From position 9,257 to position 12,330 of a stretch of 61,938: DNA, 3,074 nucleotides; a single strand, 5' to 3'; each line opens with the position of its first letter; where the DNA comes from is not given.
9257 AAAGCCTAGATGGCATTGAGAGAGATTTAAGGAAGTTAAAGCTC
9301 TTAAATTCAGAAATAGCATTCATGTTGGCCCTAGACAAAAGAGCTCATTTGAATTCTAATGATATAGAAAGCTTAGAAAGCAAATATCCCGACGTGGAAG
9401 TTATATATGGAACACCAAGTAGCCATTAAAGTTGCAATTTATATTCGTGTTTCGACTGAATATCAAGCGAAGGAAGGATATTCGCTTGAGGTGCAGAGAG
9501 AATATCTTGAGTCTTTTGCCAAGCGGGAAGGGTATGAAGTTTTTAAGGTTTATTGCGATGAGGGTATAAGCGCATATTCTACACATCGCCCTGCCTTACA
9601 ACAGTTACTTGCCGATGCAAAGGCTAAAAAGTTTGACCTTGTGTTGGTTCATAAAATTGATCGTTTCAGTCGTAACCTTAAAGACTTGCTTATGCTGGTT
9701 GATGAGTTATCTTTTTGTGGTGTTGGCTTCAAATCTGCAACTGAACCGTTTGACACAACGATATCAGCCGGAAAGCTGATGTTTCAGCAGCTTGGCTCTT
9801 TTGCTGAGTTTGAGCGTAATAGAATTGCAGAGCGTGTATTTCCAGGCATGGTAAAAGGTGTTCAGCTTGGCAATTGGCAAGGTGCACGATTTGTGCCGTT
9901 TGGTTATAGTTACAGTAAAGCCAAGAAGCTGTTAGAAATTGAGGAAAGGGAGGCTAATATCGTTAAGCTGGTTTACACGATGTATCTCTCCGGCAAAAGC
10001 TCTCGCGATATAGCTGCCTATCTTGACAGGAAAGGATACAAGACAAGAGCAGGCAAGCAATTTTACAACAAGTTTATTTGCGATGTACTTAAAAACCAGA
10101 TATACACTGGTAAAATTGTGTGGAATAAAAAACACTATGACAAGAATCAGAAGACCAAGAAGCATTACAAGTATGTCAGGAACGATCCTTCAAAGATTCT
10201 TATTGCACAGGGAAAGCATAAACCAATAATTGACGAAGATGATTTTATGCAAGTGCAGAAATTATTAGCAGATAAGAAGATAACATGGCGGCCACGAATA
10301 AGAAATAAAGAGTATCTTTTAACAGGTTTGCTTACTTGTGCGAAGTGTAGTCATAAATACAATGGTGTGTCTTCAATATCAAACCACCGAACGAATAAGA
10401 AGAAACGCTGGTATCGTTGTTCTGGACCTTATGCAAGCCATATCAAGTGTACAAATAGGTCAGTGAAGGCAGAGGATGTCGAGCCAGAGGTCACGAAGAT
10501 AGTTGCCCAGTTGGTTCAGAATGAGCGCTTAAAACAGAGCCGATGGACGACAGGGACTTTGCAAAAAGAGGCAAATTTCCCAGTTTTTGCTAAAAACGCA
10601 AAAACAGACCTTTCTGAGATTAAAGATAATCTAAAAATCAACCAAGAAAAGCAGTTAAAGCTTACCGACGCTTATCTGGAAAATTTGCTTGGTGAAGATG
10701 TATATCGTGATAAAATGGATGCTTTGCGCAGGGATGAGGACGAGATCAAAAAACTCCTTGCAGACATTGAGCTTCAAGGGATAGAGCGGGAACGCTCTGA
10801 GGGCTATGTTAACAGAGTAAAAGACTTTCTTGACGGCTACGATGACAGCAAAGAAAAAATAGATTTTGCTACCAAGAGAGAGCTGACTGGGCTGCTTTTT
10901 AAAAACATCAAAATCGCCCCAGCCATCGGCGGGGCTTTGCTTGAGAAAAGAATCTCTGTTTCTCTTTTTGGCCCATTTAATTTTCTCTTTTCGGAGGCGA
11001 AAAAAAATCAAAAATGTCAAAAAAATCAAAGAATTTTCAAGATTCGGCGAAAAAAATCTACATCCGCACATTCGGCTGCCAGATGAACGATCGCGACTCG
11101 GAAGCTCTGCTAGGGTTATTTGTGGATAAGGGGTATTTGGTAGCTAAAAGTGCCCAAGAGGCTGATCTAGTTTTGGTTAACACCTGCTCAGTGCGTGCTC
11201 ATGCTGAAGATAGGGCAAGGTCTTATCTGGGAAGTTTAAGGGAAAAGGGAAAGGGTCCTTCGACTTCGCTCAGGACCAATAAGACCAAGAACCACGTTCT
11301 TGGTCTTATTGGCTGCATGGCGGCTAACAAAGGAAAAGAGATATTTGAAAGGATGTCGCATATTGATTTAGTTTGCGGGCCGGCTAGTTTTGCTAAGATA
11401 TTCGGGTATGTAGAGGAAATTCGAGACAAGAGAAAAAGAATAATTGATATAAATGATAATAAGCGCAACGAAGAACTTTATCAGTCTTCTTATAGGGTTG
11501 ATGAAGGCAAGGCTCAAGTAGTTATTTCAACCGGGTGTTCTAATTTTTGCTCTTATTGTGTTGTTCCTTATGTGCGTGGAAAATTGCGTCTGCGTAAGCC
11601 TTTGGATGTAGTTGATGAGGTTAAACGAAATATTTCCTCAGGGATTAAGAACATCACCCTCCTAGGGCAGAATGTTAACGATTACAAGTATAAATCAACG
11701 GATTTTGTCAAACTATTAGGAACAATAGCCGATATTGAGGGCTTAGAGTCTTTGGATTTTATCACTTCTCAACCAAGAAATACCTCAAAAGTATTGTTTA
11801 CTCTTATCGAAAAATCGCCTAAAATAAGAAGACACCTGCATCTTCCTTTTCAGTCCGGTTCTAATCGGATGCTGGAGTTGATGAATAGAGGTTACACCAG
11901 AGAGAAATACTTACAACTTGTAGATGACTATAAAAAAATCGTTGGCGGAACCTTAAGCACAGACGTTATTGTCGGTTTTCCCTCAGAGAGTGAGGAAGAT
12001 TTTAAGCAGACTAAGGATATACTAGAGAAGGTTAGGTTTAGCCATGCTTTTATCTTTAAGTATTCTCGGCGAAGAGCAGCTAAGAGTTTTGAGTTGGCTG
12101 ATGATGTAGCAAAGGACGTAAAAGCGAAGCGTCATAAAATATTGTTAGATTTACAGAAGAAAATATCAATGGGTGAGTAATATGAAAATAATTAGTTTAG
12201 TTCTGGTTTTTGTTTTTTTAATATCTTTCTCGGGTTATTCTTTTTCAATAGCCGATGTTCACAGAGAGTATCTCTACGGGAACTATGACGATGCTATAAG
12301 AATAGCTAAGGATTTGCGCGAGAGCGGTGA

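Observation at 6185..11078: Perfect 176-bp inverted repeats, each carrying the miaB leader and first 21 codons, bracket a 4.5-kb serine-recombinase segment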

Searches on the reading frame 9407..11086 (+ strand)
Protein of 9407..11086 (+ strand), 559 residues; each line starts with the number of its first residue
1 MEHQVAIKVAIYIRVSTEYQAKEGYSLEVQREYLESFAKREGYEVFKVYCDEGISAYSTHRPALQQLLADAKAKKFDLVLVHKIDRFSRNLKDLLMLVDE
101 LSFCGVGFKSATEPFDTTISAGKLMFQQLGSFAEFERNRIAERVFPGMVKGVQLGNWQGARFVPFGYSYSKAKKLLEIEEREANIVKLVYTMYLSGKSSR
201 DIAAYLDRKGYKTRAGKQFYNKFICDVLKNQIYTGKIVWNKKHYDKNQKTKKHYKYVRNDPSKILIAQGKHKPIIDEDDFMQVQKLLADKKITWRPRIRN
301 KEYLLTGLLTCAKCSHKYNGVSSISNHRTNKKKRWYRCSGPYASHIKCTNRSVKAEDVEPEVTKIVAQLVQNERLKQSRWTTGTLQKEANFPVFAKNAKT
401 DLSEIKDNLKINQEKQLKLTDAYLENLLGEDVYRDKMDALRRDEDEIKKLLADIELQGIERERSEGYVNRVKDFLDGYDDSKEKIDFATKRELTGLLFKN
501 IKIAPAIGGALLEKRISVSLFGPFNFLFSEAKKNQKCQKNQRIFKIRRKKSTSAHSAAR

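Call 9: search_protein_families(library=pfam, proteins=[window:9407-11086:+], max_evalue=0.01)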
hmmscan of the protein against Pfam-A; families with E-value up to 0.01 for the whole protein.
window:9407-11086:+ (559 aa): 3 families
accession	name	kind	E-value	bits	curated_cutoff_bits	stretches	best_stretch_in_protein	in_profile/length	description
PF00239.26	Resolvase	-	6e-40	137.1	23.3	1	9-155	1-143/145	Resolvase, N terminal domain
PF07508.19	Recombinase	-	1.2e-22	80.5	21.1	1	181-289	2-101/102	Recombinase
PF13408.12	Zn_ribbon_recom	-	2.3e-11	44.3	25.3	1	304-363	1-54/58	Recombinase zinc beta ribbon domain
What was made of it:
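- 9407..11086 (+): Large serine recombinase, 559 aa as integrated here. The last 58 codons lie in R, followed by A-R-stop inside miaB. Pfam Resolvase 6e-40, Recombinase 1.2e-22, Zn_ribbon_recom 2.3e-11 (call 9).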

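Call 11: find_encoding_contigs(protein=window:9407-11086:+, flank=10000, max_places=10)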
Protein window:9407-11086:+ (559 aa): no gene with exactly this product is on record in the collection.

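Call 12: find_homologous_proteins(query=window:9407-11086:+, max_evalue=1e-20)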
Query window:9407-11086:+ (559 aa): 1003 proteins with E <= 1e-20 among 8000 candidates; the best 120 are listed.
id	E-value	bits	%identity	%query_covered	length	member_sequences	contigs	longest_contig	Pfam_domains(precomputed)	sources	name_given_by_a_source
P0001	0.0e+0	1254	100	100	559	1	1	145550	PF07508.20,PF00239.27,PF13408.13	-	-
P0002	0.0e+0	1115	90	99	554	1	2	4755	PF07508.20,PF00239.27,PF13408.13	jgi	-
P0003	0.0e+0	1111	89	99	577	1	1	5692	PF07508.20,PF00239.27,PF13408.13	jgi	-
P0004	0.0e+0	1100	89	99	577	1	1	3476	PF07508.20,PF00239.27,PF13408.13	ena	-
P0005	0.0e+0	1094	88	99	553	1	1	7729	PF07508.20,PF00239.27,PF13408.13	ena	-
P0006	0.0e+0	1093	88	99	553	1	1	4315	PF07508.20,PF00239.27,PF13408.13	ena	-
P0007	0.0e+0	1074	85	99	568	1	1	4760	PF07508.20,PF00239.27,PF13408.13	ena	-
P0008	0.0e+0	1062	85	99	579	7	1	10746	PF07508.20,PF00239.27,PF13408.13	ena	-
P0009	0.0e+0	1059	85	99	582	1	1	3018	PF07508.20,PF00239.27,PF13408.13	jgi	-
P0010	0.0e+0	1045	83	99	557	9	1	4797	PF07508.20,PF00239.27,PF13408.13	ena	-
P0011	0.0e+0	1043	83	99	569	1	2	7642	PF07508.20,PF00239.27,PF13408.13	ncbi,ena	ncbi:MAG: recombinase family protein [Pseudomonadota bacterium]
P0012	0.0e+0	1040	82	99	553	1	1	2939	PF07508.20,PF00239.27,PF13408.13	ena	-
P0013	0.0e+0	1037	82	99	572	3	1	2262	PF07508.20,PF00239.27,PF13408.13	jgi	-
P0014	0.0e+0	1031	82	99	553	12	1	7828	PF07508.20,PF00239.27,PF13408.13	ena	-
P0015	0.0e+0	1030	81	99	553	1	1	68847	PF07508.20,PF00239.27,PF13408.13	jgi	-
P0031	1.2e-295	1000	80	99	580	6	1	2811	PF07508.20,PF00239.27,PF13408.13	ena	-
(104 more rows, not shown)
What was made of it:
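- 9407..11086 (+): More than 1000 homologues were found (call 12).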

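Call 15: find_related_loci(query=A1, collection=metagenome_contigs, flank=10000)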
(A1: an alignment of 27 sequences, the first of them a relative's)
Query A1 (559 aa) in metagenome_contigs; peptide patterns used: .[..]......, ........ (x = any residue, [..] = any of these).
600 stretches matched a pattern (row limit reached: there are more); 509 encode a relative of the query (tblastn E <= 1e-3); the best 80 are kept; 80 distinct loci.
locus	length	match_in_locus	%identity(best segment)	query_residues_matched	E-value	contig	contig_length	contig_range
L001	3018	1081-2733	85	7-557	0e+0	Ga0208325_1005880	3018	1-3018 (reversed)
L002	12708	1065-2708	83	7-554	0e+0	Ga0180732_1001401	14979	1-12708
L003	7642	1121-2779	83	7-559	0e+0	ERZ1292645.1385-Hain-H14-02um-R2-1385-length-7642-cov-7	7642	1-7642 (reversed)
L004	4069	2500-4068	87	5-527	0e+0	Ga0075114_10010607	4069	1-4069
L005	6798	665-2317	82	7-557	0e+0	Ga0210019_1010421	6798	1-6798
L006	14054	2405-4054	82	7-556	0e+0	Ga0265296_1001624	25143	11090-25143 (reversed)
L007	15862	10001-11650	82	7-556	0e+0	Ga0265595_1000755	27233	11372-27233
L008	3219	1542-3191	82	7-556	0e+0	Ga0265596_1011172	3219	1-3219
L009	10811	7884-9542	81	7-559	0e+0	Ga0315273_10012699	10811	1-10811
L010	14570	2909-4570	79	6-559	0e+0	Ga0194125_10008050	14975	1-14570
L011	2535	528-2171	81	7-557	0e+0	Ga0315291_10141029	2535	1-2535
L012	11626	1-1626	82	15-556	0e+0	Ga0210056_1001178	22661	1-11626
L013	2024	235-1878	80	7-557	0e+0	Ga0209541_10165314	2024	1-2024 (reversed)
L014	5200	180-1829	80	7-556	0e+0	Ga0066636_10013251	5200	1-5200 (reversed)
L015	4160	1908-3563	79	9-559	0e+0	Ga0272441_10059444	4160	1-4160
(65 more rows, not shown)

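Call 25: find_related_loci(query=A1, collection=genome_contigs, flank=10000)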
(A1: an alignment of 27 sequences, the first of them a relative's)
Query A1 (559 aa) in genome_contigs; peptide patterns used: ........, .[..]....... (x = any residue, [..] = any of these).
254 stretches matched a pattern; 232 encode a relative of the query (tblastn E <= 1e-3); the best 80 are kept; 80 distinct loci.
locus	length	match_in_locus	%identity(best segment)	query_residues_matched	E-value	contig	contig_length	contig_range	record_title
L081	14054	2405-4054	82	7-556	0e+0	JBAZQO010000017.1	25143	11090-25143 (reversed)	MAG: Candidatus Omnitrophota bacterium isolate SO_2017_SWC_55 scaffold_1674_c1_LP-4_2017, whole genome shotgun sequence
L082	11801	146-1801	81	8-559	0e+0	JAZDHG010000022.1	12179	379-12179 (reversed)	MAG: Candidatus Omnitrophota bacterium isolate MEGAHIT-group-0.309 k141_10744796, whole genome shotgun sequence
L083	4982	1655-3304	82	7-556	0e+0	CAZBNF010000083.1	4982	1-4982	MAG TPA_asm: uncultured Planctomycetia bacterium isolate SRP178699_co1_432 genome assembly, contig: NODE_25304_length_49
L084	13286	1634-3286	80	9-559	0e+0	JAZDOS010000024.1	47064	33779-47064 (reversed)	MAG: Candidatus Omnitrophota bacterium isolate MEGAHIT-group-0.790 k141_14118061, whole genome shotgun sequence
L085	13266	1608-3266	80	7-559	0e+0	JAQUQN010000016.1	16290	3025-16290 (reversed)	MAG: Candidatus Omnitrophota bacterium isolate STD1_50 NODE_8559_length_16290_cov_5.603044_Sandtown_D1, whole genome sho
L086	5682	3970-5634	79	5-559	0e+0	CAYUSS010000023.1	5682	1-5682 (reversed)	MAG TPA_asm: uncultured Candidatus Saccharibacteria bacterium isolate binchicken_co34_299 genome assembly, contig: NODE_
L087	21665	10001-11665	77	5-559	0e+0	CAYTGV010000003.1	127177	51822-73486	MAG TPA_asm: uncultured Planctomycetia bacterium isolate SRP191223_co1_41 genome assembly, contig: NODE_36_length_127177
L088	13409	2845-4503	77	7-559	0e+0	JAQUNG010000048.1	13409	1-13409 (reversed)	MAG: bacterium isolate STD1_172 NODE_11943_length_13409_cov_4.025297_Sandtown_D1, whole genome shotgun sequence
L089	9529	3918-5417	83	5-504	0e+0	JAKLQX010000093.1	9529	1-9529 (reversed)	MAG: Candidatus Omnitrophota bacterium isolate bin S2.101 k141_636526, whole genome shotgun sequence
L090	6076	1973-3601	74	7-559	0e+0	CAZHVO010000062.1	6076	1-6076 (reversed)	MAG TPA_asm: uncultured Planctomycetia bacterium isolate SRP178699_co2_518 genome assembly, contig: NODE_15495_length_60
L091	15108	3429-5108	72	7-556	0e+0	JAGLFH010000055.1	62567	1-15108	MAG: Candidatus Auribacterota bacterium isolate RS_1_24 ROV157_1.bin.24.fa_55, whole genome shotgun sequence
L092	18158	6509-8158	78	7-556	0e+0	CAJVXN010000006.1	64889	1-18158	TPA_asm: uncultured bacterium isolate DRR093005_bin.42_MetaBAT_v2.12.1_MAG genome assembly, contig: NODE_185_length_6488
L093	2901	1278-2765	78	9-504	0e+0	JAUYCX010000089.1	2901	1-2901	MAG: Candidatus Omnitrophota bacterium isolate C20_maxbin.112_sub C20_k141_403664, whole genome shotgun sequence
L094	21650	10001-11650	66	6-559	0e+0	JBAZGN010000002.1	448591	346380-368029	MAG: Candidatus Omnitrophota bacterium isolate SO_2017_LW3_46 NODE_17_length_448591_cov_4.257249_LW162_2017, whole genom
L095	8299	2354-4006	61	5-559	0e+0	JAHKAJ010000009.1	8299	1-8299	MAG: Candidatus Omnitrophota bacterium isolate Undefined_mixed_planktonic.mb.33 Undefined_mixed_pl.mb.33_k141_308306, wh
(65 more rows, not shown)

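Call 26: find_related_loci(query=A1, collection=viral_contigs, flank=10000)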
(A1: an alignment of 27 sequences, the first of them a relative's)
Query A1 (559 aa) in viral_contigs; peptide patterns used: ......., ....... (x = any residue, [..] = any of these).
80 stretches matched a pattern; 2 encode a relative of the query (tblastn E <= 1e-3); 2 distinct loci.
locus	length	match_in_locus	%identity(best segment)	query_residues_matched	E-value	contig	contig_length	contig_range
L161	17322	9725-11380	41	6-557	8e-129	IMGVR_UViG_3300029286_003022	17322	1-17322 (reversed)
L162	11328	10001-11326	46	1-436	9e-121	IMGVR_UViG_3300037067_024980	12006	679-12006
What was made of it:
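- Tried and rejected: Viral-contig search gave only two distant relatives (41-46 % identity), so nothing suggests a phage (call 26).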

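Call 59: search_solved_structures(query=window:9407-11086:+, max_evalue=0.001, show_alignments=1)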
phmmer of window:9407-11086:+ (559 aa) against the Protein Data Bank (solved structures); distinct sequences matched with E-value up to 0.001: 17.
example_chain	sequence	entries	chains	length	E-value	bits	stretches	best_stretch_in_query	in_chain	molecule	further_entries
3bvp_A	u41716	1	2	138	2.3e-25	92.8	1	6-138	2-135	TP901-1 Integrase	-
9dxh_A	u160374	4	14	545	3.5e-22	82.3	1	56-528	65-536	Resolvase homolog YokA | Site-specific recombinase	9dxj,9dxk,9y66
9dxd_A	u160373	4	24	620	4.8e-22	81.8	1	56-528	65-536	Resolvase homolog YokA,SPbeta prophage-derived uncharacterized protein YotN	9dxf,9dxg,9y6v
3guv_A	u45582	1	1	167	4.9e-20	75.2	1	5-160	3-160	Site-specific recombinase, resolvase family protein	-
3uj3_X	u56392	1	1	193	5e-14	55.4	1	51-159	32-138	DNA-invertase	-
4m6f_A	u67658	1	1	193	6.3e-14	55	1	51-157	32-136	DNA-invertase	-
3g13_A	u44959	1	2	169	2.9e-10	42.9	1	7-156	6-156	Putative conjugative transposon recombinase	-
2gm4_A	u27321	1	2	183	3e-10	42.9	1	27-153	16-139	Transposon gamma-delta resolvase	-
1zr2_A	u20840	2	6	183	5.3e-09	38.8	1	27-153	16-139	Transposon gamma-delta resolvase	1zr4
1gdt_A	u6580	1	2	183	7.1e-09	38.4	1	27-153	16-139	PROTEIN (GAMMA DELTA RESOLVASE)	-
1gdr_A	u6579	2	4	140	7.2e-09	38.3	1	27-150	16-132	GAMMA DELTA-RESOLVASE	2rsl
2mhc_A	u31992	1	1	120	1.2e-08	37.6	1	9-93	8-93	TnpX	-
5cy1_A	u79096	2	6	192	1.4e-08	37.4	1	14-155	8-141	Transposon Tn3 resolvase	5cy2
2gm5_A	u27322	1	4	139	1.7e-08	37.1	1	27-148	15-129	Transposon gamma-delta resolvase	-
9iu2_A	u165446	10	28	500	2.6e-05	26.6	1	26-171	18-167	Integrase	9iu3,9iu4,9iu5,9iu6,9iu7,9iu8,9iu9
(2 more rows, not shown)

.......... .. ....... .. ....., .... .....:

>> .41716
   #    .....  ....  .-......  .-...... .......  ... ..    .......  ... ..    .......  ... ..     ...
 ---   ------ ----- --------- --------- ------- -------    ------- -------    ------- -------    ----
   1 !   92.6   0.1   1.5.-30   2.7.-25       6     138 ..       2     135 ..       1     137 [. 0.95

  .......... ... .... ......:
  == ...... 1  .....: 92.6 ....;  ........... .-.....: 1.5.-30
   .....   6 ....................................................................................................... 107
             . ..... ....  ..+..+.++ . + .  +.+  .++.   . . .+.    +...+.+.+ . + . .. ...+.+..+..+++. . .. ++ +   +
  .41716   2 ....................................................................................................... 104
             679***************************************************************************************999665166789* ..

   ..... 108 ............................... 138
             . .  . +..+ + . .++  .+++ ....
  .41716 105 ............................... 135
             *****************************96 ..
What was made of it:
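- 9407..11086 (+): It aligns to SPbeta SprA/YokA over residues 56-528 (call 59).
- On Large serine recombinase: SprA/YokA 9dxh, E = 3.5e-22, query 56-528 against chain 65-536 (call 59).
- Closest known: Large serine recombinase integrative elements and prophages. Same: The window protein aligns to SprA over residues 56-528 (calls 9, 59).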

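Call 71: find_encoding_contigs(protein=P0008, flank=10000, max_places=4)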
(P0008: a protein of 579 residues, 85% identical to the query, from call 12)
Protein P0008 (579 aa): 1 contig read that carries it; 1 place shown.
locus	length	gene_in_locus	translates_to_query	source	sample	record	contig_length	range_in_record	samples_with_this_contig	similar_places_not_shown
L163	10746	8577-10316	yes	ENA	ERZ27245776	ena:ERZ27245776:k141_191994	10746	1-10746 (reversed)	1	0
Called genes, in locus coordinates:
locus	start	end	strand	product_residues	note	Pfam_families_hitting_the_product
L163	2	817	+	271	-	?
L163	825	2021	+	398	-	PF28597:T2SSF_N, PF00482:T2SSF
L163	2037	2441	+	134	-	PF07963:N_methyl (weak), PF08334:T2SSG, PF22434:PilW_C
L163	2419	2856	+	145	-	PF07963:N_methyl (weak)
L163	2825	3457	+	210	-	PF07963:N_methyl (faint)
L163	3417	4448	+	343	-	PF12836:HHH_3 (faint), PF21687:T2SSK_1st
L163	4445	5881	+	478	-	PF11104:PilM_2 (weak), PF05137:PilN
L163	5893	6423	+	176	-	PF04350:PilO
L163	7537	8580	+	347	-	PF13310:Virulence_RhuM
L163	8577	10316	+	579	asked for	PF00239:Resolvase, PF07508:Recombinase, PF13408:Zn_ribbon_recom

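Call 72: find_encoding_contigs(protein=P0003, flank=10000, max_places=4)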
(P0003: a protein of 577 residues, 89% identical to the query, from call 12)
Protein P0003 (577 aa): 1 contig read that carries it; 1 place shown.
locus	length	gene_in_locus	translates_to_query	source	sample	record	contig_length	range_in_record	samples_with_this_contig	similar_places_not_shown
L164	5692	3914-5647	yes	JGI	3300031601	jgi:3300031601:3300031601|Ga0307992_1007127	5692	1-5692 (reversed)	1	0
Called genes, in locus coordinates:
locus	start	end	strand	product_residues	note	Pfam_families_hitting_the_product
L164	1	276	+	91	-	?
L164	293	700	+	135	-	PF12728:HTH_17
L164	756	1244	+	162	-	-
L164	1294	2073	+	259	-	PF08308:PEGA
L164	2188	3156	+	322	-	-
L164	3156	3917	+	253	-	-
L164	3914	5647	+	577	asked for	PF00239:Resolvase, PF07508:Recombinase, PF13408:Zn_ribbon_recom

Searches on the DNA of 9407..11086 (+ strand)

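Call 61: search_rna_families(sources=[L002, L007, L009, L014, L022, L028, L052, L068, L092, L103], threshold=gathering)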
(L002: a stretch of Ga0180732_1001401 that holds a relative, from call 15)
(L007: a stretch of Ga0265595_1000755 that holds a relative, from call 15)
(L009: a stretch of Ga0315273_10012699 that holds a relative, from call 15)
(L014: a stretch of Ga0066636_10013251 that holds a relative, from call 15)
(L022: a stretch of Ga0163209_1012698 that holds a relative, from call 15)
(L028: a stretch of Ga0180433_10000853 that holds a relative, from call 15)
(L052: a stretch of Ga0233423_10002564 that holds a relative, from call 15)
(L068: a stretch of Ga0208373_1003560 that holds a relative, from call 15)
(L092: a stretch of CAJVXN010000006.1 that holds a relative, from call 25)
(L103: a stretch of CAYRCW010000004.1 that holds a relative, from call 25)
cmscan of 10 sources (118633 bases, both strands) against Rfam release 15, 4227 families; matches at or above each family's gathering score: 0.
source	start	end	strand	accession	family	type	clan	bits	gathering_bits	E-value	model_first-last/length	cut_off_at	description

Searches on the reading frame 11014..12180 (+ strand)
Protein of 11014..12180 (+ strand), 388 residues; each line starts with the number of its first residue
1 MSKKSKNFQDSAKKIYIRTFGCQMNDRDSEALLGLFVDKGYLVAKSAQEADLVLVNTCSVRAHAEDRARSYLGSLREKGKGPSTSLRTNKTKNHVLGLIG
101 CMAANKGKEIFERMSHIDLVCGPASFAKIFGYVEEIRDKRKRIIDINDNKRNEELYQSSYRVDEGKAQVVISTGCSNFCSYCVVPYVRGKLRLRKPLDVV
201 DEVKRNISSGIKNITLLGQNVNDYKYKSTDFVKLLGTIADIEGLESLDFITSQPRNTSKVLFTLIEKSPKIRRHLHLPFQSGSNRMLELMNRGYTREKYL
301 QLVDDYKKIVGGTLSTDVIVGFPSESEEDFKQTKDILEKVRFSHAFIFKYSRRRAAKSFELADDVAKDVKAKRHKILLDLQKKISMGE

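Call 9: search_protein_families(library=pfam, proteins=[window:11014-12180:+], max_evalue=0.01)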
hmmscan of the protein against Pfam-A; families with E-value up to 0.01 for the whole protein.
window:11014-12180:+ (388 aa): 2 families
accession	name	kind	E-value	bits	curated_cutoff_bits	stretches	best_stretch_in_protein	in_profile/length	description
PF00919.26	UPF0004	-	4.1e-26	91.3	27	1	14-122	1-98/98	Uncharacterized protein family UPF0004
PF04055.27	Radical_SAM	-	5.4e-23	82.4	29.5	1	169-335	1-164/166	Radical SAM superfamily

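Call 10: find_encoding_contigs(protein=window:11014-12180:+, flank=10000, max_places=10)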
Protein window:11014-12180:+ (388 aa): no gene with exactly this product is on record in the collection.
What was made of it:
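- Tried and rejected: Exact-protein look-ups for MiaB and the recombinase found no record (calls 10, 11).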
